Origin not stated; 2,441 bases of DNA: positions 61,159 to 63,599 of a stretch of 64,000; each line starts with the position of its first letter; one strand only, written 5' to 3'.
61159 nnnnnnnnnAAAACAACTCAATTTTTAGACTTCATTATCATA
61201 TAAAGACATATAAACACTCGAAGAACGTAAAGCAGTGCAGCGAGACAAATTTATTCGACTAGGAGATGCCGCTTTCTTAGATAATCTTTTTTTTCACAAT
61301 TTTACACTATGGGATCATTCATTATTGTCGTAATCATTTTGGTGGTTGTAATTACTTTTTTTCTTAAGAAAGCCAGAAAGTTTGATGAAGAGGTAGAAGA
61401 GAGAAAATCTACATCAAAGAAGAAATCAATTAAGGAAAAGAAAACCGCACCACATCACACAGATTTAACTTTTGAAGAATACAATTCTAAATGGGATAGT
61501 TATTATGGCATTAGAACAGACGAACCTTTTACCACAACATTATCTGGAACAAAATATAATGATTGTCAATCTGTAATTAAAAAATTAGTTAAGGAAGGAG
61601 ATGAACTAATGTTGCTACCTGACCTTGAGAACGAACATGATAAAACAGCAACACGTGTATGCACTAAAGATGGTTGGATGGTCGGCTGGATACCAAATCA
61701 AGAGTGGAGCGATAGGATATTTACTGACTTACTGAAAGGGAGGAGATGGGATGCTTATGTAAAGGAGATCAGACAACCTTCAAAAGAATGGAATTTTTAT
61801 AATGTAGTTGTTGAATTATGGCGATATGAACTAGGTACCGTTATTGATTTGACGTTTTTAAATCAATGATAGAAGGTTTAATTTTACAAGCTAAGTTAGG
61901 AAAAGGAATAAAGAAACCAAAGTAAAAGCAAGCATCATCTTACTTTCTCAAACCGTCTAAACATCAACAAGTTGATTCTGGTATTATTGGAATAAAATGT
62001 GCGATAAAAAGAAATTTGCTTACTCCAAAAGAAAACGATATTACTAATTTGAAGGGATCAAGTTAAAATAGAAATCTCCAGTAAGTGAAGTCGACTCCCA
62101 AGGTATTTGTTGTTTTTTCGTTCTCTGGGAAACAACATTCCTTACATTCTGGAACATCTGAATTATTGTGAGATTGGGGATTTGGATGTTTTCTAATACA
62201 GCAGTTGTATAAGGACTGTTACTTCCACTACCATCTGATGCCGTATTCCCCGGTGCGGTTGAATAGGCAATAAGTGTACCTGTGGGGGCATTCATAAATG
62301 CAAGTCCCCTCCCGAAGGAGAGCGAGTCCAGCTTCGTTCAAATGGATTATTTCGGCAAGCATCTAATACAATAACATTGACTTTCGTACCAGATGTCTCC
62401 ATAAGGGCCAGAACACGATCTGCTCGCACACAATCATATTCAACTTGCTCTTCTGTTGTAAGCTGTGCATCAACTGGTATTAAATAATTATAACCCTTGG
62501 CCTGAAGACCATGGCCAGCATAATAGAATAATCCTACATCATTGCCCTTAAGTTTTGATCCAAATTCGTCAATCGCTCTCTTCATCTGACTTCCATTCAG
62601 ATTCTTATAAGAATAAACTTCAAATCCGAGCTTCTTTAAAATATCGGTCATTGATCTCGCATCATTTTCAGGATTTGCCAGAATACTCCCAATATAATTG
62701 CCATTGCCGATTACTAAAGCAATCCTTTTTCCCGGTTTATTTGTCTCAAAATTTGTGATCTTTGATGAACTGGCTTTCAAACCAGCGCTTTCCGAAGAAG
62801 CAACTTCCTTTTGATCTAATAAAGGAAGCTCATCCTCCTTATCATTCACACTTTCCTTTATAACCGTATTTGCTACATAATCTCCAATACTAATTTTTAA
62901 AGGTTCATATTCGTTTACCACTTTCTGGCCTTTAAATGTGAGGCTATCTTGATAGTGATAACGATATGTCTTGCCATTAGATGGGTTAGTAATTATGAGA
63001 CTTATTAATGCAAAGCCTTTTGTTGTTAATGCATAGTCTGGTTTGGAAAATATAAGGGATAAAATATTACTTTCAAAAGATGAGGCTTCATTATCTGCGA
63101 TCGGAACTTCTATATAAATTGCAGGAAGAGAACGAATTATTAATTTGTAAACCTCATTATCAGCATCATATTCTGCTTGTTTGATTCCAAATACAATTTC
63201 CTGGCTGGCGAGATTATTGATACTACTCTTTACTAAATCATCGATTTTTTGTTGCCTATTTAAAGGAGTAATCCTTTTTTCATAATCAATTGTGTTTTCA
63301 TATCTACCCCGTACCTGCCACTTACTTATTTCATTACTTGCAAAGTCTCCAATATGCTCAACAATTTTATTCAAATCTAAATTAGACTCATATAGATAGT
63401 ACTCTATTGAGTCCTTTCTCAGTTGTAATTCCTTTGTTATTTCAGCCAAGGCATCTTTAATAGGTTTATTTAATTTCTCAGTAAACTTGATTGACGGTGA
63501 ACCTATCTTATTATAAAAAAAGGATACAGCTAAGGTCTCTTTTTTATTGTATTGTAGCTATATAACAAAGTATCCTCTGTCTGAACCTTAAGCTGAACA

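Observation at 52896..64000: Accessory island next to tRNA-Met that combines TIR, caspase-like and HIRAN proteins with decayed genes and private repeats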

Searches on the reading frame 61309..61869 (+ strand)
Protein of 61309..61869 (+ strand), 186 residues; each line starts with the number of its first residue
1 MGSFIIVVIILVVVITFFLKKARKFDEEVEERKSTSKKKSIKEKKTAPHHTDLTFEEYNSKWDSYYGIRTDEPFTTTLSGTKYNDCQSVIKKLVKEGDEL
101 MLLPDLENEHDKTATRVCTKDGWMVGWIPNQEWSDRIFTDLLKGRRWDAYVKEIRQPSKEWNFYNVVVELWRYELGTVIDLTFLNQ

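Call 7: search_protein_families(library=pfam, proteins=[window:61309-61869:+], max_evalue=0.01)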
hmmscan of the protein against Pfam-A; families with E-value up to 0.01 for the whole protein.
window:61309-61869:+ (186 aa): 2 families
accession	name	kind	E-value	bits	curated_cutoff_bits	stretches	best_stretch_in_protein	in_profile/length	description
PF08797.16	HIRAN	-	1.3e-06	28.5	24.7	1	75-131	5-57/96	HIRAN domain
PF19868.4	DUF6341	-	0.0034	17.4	26.4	1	6-37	17-48/50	Family of unknown function (DUF6341)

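Call 33: search_protein_families(library=padloc, proteins=[window:61309-61869:+], max_evalue=0.01)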
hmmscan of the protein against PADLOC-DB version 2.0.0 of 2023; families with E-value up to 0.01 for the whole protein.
window:61309-61869:+ (186 aa): 6 families
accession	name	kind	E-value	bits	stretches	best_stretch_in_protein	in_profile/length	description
PDLC04347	PDC-M03B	-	6.8e-09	33.7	1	80-163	134-217/245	-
PDLC04349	PDC-M03B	-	1.5e-08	32.5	1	83-161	145-220/232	-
PDLC04352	PDC-M03B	-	2.1e-08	32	1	74-163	134-221/250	-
PDLC04348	PDC-M03B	-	1.8e-07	29.1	1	85-159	143-216/248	-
PDLC00651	ZorB3|ZorB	-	0.0018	15.8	1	6-45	29-68/215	MotB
PDLC04346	PDC-M03B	-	0.0025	15.5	1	94-131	108-146/262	-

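Call 34: search_protein_families(library=ncbifam, proteins=[window:61309-61869:+], max_evalue=0.01)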
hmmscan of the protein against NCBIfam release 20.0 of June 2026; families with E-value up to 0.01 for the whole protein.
window:61309-61869:+ (186 aa): 1 family
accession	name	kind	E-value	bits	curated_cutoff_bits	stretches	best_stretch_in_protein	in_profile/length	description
NF045844.1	BC85_0335_fam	subfamily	0.0023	17.6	65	1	3-65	7-70/215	BC85_0335 family putative methyltransferase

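Call 59: search_protein_families(library=phrogs, proteins=[window:61309-61869:+], max_evalue=0.01)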
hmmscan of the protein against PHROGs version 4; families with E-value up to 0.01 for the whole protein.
window:61309-61869:+ (186 aa): 4 families
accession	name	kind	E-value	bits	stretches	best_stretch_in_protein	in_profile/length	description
phrog_18569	-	unknown function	5.2e-05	24.3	1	76-132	6-62/95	-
phrog_8026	-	unknown function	0.00023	21.8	1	79-131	133-187/246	-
phrog_27141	-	unknown function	0.00032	21.7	1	79-154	11-89/139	-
phrog_37946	-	unknown function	0.0072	17.4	0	5-28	5-28/74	-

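Call 64: find_homologous_proteins(query=window:61309-61869:+, max_evalue=0.001)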
Query window:61309-61869:+ (186 aa): 6 proteins with E <= 0.001 among 66 candidates.
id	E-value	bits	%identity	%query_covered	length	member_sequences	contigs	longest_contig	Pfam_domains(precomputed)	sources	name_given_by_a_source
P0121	6.4e-122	422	100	100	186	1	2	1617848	PF08797.17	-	-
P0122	3.9e-62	227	60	94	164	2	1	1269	PF08797.17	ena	-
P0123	8.9e-62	226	57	76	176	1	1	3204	PF08797.17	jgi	jgi:hypothetical protein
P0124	1.5e-44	170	57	65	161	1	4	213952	PF08797.17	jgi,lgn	jgi:hypothetical protein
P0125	5.2e-41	158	55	65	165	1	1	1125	PF08797.17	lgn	-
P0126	8.6e-38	148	50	65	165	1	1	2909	PF08797.17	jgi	jgi:hypothetical protein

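Call 65: find_encoding_contigs(protein=P0124, flank=8000, max_places=3)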
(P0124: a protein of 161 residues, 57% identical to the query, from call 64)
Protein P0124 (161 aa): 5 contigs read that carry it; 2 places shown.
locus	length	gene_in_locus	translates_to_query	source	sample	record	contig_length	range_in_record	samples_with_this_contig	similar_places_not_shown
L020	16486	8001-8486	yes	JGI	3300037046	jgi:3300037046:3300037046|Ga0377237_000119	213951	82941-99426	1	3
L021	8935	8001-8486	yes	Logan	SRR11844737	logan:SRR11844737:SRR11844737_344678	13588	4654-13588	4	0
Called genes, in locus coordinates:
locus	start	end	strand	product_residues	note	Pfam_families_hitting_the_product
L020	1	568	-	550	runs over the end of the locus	PF03063:Prismane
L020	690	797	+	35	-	-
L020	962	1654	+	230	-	-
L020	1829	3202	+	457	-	PF00909:Ammonium_transp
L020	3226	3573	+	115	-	PF00543:P-II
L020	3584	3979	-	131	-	PF09345:SiaC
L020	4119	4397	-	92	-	-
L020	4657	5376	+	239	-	PF13541:ChlI, PF01078:Mg_chelatase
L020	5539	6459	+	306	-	-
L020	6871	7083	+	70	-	-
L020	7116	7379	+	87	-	-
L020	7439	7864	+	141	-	-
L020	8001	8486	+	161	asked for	PF08797:HIRAN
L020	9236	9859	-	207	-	-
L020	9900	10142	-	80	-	-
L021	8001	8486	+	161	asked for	PF08797:HIRAN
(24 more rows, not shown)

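Call 66: find_encoding_contigs(protein=P0123, flank=4000, max_places=2)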
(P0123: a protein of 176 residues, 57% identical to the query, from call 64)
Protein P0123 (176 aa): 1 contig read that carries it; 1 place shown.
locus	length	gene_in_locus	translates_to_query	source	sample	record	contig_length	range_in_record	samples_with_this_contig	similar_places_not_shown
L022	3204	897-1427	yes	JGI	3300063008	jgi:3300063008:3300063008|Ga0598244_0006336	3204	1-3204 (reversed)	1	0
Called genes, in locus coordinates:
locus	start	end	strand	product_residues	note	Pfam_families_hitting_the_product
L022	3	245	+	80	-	?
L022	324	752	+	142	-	-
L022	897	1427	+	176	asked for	PF08797:HIRAN (weak)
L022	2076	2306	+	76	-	-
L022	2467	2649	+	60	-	-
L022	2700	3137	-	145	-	-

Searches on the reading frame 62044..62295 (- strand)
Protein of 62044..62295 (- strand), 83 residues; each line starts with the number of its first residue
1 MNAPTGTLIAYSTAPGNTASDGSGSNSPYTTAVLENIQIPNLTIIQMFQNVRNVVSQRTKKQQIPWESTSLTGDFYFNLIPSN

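Call 7: search_protein_families(library=pfam, proteins=[window:62044-62295:-], max_evalue=0.01)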
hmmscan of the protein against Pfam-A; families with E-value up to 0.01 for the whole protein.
window:62044-62295:- (83 aa): 1 family
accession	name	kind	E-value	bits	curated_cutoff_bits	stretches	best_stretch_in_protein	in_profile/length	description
PF00656.27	Peptidase_C14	-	4.1e-15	56.5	21.4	1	5-76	159-233/233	Caspase domain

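Call 33: search_protein_families(library=padloc, proteins=[window:62044-62295:-], max_evalue=0.01)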
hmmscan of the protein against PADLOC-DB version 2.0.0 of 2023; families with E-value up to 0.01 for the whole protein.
window:62044-62295:- (83 aa): 0 families

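Call 34: search_protein_families(library=ncbifam, proteins=[window:62044-62295:-], max_evalue=0.01)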
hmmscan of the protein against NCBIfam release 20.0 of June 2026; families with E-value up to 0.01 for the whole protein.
window:62044-62295:- (83 aa): 0 families

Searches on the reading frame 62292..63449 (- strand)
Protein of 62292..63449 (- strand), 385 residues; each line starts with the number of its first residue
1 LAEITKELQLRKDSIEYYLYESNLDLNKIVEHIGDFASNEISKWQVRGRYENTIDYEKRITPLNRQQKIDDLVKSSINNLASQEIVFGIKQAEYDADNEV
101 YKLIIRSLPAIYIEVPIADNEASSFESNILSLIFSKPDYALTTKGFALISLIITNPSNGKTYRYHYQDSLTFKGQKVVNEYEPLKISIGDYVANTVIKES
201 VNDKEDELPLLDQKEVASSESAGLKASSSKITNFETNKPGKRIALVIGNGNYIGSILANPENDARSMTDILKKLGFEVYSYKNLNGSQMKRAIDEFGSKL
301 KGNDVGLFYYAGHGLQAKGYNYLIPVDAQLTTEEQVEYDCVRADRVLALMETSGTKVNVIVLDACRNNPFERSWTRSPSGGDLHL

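Call 7: search_protein_families(library=pfam, proteins=[window:62292-63449:-], max_evalue=0.01)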
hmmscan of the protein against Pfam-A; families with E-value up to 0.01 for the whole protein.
window:62292-63449:- (385 aa): 1 family
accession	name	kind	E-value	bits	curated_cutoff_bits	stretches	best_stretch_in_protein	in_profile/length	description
PF00656.27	Peptidase_C14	-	1.5e-27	97.2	21.4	1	241-371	1-133/233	Caspase domain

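Call 33: search_protein_families(library=padloc, proteins=[window:62292-63449:-], max_evalue=0.01)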
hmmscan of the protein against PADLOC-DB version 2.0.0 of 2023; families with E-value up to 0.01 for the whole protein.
window:62292-63449:- (385 aa): 1 family
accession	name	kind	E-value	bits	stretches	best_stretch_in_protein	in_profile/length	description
PDLC02987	caspase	-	6.9e-08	30.1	1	244-369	5-129/453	-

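Call 34: search_protein_families(library=ncbifam, proteins=[window:62292-63449:-], max_evalue=0.01)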
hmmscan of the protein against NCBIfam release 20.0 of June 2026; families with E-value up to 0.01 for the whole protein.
window:62292-63449:- (385 aa): 1 family
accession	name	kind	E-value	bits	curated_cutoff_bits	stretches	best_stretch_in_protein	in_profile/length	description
NF047832.1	caspase_w_EACC1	subfamily_domain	5.4e-13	48.9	140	1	244-366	3-131/211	caspase, EACC1-associated type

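Call 59: search_protein_families(library=phrogs, proteins=[window:62292-63449:-], max_evalue=0.01)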
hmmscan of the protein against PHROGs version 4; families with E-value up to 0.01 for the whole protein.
window:62292-63449:- (385 aa): 0 families

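Call 87: find_homologous_proteins(query=window:62292-63449:-, region=1-235, max_evalue=0.001)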
Query window:62292-63449:-, residues 1-235 (235 aa): 1 proteins with E <= 0.001 among 830 candidates.
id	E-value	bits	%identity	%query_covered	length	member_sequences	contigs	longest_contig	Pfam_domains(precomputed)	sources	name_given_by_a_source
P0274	5.3e-144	495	100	100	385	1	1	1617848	PF00656.28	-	-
